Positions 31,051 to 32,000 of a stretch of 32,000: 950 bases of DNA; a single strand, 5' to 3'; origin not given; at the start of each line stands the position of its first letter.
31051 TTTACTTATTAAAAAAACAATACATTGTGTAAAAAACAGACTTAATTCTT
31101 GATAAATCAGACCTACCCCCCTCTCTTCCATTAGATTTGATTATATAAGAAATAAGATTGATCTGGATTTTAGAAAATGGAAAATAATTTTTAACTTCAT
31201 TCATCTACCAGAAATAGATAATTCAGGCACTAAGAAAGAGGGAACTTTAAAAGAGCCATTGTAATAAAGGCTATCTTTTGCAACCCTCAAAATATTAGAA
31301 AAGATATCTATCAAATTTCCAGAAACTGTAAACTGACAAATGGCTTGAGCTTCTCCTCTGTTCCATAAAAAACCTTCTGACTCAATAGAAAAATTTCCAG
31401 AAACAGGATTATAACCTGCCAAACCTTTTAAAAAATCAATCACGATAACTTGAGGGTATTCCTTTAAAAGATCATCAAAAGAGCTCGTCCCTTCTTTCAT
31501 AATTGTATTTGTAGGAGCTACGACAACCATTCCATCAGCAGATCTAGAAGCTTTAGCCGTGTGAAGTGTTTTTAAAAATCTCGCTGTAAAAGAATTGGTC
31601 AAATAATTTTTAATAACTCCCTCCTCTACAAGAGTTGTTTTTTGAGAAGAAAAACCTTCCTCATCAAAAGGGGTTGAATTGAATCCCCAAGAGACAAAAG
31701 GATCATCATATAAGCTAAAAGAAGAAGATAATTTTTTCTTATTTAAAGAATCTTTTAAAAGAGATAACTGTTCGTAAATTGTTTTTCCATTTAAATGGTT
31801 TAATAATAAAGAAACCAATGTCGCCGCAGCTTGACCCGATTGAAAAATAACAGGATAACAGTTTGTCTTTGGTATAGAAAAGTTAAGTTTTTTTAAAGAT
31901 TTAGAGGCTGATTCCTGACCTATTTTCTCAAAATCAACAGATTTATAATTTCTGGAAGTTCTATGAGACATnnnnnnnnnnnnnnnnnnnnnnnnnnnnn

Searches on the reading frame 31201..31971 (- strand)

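Call 60: search_protein_families(library=pfam, proteins=[window:31201-31971:-], max_evalue=0.001)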
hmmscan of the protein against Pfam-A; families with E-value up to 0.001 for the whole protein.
window:31201-31971:- (256 aa): 1 family
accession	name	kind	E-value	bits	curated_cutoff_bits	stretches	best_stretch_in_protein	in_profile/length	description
PF19289.4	PmbA_TldD_3rd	-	1.2e-54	185.2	22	1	39-255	4-220/220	PmbA/TldA metallopeptidase C-terminal domain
